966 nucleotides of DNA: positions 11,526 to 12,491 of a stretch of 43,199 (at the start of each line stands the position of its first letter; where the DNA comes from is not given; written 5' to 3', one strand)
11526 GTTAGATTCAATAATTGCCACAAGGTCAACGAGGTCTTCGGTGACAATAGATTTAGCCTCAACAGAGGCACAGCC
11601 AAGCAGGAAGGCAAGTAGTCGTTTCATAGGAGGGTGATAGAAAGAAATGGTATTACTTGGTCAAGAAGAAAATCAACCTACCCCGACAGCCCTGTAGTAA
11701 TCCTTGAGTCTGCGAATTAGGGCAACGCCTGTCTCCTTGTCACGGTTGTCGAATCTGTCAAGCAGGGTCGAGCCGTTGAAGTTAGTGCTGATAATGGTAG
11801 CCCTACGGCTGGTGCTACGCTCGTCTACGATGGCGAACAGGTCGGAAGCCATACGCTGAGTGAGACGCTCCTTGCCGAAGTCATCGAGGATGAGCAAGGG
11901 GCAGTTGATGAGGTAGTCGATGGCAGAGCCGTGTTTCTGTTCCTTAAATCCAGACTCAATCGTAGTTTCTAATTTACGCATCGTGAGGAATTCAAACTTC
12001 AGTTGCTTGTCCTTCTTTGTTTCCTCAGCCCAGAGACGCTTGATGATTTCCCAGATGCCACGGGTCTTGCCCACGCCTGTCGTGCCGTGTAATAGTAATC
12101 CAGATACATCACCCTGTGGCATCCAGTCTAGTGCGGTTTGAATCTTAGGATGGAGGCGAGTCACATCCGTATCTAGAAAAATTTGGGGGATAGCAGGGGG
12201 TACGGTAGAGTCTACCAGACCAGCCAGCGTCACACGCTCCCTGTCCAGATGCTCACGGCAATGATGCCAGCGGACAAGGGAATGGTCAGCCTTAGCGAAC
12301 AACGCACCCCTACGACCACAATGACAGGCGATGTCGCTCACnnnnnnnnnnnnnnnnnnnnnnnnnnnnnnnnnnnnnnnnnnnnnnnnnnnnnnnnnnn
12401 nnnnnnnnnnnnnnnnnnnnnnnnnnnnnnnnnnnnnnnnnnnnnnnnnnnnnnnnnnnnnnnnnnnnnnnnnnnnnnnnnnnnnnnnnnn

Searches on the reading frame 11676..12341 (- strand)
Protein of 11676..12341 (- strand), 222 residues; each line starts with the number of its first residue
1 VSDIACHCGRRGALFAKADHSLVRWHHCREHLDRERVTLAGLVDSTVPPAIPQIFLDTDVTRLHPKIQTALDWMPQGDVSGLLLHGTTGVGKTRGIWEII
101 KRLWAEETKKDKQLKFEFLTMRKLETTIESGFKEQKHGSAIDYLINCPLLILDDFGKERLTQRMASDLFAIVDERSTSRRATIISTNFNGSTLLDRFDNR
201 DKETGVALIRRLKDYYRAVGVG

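Call 64: search_protein_families(library=phrogs, proteins=[window:11676-12341:-], max_evalue=0.001)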
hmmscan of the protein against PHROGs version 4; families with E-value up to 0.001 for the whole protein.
window:11676-12341:- (222 aa): 4 families
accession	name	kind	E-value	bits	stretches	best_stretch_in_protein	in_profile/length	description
phrog_50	-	DNA, RNA and nucleotide metabolism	6.7e-20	72.6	1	73-200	363-488/570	DnaC-like helicase loader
phrog_3277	-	DNA, RNA and nucleotide metabolism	4.2e-17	63.5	1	72-204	3-130/168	DnaC-like helicase loader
phrog_15321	-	unknown function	3.9e-08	34.4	1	143-200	4-67/93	-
phrog_26922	-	DNA, RNA and nucleotide metabolism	2.8e-06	28.9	1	148-196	13-61/92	DnaC-like helicase loader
